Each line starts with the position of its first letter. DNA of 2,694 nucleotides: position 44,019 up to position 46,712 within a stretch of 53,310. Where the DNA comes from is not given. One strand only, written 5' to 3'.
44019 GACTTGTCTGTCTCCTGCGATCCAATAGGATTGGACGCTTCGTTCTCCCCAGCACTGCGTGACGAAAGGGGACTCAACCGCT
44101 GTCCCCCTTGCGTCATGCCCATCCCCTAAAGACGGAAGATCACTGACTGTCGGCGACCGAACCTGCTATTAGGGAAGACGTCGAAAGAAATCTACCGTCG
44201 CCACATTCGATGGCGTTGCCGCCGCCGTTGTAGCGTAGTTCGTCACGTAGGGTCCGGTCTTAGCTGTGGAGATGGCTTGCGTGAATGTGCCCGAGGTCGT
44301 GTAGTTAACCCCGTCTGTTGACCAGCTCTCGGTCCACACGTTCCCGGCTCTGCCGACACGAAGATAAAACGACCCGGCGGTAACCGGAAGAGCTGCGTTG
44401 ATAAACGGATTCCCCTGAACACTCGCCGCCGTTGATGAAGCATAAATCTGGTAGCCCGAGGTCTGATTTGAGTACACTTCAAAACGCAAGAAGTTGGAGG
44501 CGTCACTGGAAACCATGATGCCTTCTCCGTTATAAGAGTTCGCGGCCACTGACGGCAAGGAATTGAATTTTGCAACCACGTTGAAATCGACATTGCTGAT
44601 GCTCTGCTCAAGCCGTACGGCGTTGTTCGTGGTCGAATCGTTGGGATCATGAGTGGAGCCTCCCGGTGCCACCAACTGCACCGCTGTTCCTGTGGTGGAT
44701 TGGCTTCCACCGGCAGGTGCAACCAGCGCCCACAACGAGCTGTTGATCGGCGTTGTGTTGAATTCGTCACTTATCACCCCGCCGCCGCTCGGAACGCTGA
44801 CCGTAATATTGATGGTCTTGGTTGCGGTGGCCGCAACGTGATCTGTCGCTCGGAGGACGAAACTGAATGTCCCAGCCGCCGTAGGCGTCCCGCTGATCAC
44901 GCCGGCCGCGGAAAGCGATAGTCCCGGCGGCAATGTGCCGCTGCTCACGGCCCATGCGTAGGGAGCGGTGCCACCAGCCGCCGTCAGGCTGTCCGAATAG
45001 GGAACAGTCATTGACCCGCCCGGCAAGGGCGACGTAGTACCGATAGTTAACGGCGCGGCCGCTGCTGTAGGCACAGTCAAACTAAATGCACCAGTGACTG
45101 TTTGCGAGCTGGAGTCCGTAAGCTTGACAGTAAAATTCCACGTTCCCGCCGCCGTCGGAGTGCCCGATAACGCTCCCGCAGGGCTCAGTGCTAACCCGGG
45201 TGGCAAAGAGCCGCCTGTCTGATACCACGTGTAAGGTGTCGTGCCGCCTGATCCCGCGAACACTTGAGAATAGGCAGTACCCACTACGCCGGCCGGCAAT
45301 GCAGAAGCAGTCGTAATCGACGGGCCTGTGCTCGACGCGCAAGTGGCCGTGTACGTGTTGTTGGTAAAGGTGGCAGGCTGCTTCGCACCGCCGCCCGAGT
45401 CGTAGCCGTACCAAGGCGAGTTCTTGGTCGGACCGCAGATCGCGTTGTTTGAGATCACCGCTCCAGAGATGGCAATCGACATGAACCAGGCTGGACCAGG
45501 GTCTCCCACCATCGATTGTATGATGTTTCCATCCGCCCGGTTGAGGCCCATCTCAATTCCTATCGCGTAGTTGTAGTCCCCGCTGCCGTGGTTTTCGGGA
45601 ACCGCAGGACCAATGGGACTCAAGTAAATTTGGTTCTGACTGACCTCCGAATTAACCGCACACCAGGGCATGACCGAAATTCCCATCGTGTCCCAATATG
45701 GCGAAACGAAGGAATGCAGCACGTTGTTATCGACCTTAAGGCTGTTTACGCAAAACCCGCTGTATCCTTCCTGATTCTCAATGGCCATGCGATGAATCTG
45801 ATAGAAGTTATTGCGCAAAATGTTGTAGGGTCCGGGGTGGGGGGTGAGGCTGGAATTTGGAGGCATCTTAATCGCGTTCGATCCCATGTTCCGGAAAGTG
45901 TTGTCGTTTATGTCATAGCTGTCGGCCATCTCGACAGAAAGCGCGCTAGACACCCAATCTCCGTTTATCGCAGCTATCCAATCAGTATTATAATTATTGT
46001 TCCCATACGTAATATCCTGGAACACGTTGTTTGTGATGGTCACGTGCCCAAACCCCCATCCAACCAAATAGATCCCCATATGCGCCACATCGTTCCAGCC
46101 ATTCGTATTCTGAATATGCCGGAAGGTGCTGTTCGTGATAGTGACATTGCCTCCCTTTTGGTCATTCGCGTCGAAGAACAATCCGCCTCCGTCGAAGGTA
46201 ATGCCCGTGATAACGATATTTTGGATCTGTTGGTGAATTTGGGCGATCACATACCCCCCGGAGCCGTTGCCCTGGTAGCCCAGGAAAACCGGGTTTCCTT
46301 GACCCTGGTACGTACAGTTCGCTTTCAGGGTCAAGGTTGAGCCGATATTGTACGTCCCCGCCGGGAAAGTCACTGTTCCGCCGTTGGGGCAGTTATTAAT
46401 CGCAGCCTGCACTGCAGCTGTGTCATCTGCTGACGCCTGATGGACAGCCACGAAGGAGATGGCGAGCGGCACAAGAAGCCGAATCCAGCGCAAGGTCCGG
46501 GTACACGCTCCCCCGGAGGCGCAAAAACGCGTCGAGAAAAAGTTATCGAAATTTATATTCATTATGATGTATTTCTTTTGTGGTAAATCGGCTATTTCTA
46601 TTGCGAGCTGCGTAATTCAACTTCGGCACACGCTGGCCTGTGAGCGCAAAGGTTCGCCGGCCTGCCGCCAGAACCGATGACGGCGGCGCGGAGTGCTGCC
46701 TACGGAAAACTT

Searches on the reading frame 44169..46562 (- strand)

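Call 40: search_protein_families(library=pfam, proteins=[window:44169-46562:-], max_evalue=0.0001)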
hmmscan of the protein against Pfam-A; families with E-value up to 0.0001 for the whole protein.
window:44169-46562:- (797 aa): 2 families
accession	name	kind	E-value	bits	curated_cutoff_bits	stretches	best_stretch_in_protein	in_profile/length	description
PF05345.18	He_PIG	-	1.6e-24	86.6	24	2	414-497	2-95/96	Putative Ig domain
PF22352.2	K319L-like_PKD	-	1.4e-07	31.8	27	0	514-588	10-84/84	K319L-like, PKD domain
